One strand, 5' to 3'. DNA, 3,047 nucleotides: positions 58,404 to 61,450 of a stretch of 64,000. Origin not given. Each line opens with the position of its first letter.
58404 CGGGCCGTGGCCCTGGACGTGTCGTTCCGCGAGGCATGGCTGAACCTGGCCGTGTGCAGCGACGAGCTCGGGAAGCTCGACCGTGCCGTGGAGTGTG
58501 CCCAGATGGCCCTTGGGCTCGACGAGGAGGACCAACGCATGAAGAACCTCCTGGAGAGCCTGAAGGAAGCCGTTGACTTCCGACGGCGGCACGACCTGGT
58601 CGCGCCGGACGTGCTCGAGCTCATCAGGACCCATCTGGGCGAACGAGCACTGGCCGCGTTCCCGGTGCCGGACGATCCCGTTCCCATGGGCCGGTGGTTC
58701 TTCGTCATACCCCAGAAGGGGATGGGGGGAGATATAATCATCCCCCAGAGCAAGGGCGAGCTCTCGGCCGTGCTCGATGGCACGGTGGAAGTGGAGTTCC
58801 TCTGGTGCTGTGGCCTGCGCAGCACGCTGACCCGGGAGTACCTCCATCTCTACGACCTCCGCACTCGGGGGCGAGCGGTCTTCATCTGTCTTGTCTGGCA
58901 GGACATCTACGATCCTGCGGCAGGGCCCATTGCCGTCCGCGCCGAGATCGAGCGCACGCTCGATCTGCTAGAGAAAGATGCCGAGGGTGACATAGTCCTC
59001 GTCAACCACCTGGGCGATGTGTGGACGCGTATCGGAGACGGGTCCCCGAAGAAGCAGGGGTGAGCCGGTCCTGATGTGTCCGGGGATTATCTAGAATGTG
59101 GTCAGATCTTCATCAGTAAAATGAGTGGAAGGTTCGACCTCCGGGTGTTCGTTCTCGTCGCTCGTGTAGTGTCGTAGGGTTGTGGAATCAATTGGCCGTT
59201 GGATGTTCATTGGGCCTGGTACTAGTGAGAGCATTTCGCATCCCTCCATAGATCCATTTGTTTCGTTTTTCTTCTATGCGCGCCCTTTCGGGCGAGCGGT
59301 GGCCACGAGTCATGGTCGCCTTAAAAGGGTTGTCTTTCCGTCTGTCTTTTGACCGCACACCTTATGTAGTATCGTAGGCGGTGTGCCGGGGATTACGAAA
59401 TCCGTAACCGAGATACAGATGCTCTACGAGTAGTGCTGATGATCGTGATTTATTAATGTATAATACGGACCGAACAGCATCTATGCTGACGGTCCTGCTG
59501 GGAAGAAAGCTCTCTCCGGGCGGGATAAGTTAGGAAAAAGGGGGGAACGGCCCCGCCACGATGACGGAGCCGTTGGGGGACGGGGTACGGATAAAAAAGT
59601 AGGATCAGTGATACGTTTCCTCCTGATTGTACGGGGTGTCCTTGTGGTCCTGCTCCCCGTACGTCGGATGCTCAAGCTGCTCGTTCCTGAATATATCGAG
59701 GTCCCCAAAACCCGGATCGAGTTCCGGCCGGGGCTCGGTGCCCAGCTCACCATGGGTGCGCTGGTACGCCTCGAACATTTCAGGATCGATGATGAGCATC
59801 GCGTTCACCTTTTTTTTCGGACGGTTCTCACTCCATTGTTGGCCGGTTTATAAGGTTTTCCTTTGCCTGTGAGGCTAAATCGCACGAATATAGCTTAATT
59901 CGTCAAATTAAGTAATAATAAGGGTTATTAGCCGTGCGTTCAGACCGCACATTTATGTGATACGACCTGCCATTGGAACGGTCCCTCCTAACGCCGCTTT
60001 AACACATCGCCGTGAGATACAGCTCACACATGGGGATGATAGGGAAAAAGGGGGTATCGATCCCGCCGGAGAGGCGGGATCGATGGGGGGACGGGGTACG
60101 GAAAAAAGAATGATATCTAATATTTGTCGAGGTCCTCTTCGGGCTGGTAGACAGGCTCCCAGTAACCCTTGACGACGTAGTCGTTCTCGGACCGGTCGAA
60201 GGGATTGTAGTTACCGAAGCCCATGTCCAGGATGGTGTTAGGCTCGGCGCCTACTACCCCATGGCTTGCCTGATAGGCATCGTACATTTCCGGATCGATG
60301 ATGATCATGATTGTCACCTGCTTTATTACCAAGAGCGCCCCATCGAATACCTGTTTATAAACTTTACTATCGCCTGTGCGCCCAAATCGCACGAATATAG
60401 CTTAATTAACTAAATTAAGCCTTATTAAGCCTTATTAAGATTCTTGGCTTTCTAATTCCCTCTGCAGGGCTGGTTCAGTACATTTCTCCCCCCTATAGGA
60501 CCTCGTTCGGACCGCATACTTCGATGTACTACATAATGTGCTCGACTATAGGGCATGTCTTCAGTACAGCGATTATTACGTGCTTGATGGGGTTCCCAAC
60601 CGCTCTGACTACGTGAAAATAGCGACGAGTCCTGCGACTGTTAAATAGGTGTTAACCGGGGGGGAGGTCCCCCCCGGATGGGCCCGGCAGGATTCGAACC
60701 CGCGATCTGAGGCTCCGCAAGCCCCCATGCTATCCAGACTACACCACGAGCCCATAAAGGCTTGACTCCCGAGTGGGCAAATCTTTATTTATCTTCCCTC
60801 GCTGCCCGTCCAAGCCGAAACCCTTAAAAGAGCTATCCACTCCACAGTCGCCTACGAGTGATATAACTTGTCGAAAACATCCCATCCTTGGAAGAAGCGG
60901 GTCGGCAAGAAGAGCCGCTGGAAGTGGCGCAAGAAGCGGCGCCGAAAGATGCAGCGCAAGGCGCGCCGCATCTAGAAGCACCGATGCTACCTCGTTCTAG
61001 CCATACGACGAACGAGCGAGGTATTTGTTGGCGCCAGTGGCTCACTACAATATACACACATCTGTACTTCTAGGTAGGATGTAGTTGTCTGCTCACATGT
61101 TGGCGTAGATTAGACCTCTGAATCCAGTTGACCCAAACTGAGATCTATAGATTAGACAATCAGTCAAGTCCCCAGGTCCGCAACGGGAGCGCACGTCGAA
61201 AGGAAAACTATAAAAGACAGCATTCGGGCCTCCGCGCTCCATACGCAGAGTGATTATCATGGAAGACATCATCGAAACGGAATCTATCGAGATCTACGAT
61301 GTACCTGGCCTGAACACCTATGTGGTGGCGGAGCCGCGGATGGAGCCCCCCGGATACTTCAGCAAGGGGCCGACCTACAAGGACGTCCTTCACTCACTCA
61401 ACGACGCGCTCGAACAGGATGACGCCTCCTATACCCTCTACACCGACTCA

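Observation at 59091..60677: Tandemly duplicated small-protein cassette (promoter, SD, 63/64-aa acidic ORF, terminator) in an AT-rich gap abutting tRNA-Arg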

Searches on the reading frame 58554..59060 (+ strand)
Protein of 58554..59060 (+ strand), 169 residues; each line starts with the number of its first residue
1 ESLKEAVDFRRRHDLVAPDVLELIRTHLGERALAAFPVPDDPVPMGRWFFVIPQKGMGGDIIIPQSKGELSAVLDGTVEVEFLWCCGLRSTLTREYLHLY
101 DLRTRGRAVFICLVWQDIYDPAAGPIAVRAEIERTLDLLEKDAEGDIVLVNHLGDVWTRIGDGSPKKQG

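Call 58: find_homologous_proteins(query=window:58554-59060:+, max_evalue=0.001)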
Query window:58554-59060:+: 332 candidates shared short words with the query, none scored E <= 0.001.

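Call 71: search_protein_families(library=pfam, proteins=[window:58554-59060:+], max_evalue=10)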
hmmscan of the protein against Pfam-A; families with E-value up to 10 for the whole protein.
window:58554-59060:+ (169 aa): 1 family
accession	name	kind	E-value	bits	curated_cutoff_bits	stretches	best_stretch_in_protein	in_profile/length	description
PF21337.3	Peptidase_M17_N_1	-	0.2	12.2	27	1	61-93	39-72/118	M17 aminopeptidase, N-terminal domain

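Call 72: search_solved_structures(query=window:58554-59060:+, max_evalue=10)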
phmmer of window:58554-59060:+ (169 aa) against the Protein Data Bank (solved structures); distinct sequences matched with E-value up to 10: 6.
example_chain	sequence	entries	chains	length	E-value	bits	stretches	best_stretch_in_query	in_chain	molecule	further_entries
3o31_A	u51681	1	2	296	0.066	16.1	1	9-96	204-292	ThermoNicotianamine Synthase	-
3fpe_A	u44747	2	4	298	0.15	15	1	9-96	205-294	Putative uncharacterized protein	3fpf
3fpg_A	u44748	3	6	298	0.16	14.9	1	9-96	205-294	Putative uncharacterized protein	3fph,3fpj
3ij3_A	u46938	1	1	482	1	12.3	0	53-88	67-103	Cytosol aminopeptidase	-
4k4c_A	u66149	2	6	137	1.4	11.8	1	134-163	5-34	Proofreading thioesterase EntH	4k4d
1vh9_A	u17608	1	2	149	1.5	11.7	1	134-163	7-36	Hypothetical protein ybdB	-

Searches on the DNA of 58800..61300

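Call 7: search_rna_families(source=window, start=58800, end=61300, threshold=evalue, max_evalue=10)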
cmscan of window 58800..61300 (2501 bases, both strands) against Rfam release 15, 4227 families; matches with E-value up to 10: 6.
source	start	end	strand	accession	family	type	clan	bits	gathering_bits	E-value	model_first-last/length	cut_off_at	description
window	60679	60753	-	RF00005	tRNA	Gene; tRNA;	CL00001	55.4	29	1.3e-10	1-71/71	no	tRNA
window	60678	60715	+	RF04354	Plastid-ycf2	Cis-reg;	-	17.3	65.7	4.1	1-75/75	no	Plastid-ycf2 5UTR RNA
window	59783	59827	+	RF01278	SNORD109A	Gene; snRNA; snoRNA; CD-box;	CL00069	16.8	35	6.4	1-67/67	no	Small nucleolar RNA SNORD109A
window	59684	59789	+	RF02553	YrlA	Gene; sRNA;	-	16.7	69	5.3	1-114/114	no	Y RNA-like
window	60054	60081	+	RF00624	P9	Gene;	-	16.6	43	2.5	46-73/74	no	Pseudomonas sRNA P9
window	60313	60333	-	RF02172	RFPL3-AS1_2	Gene; lncRNA;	-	11.9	40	8.2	1-71/71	no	RFPL3 antisense RNA 1 conserved region 2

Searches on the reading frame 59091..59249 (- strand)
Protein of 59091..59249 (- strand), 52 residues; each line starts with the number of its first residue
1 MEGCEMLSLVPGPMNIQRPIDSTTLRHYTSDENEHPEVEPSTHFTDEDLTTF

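Call 8: search_protein_families(library=pfam, proteins=[window:59091-59249:-], max_evalue=1)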
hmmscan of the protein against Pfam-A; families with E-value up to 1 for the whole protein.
window:59091-59249:- (52 aa): 0 families

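Call 71: search_protein_families(library=pfam, proteins=[window:59094-59234:-], max_evalue=10)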
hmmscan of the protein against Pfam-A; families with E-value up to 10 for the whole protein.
window:59094-59234:- (47 aa): 0 families
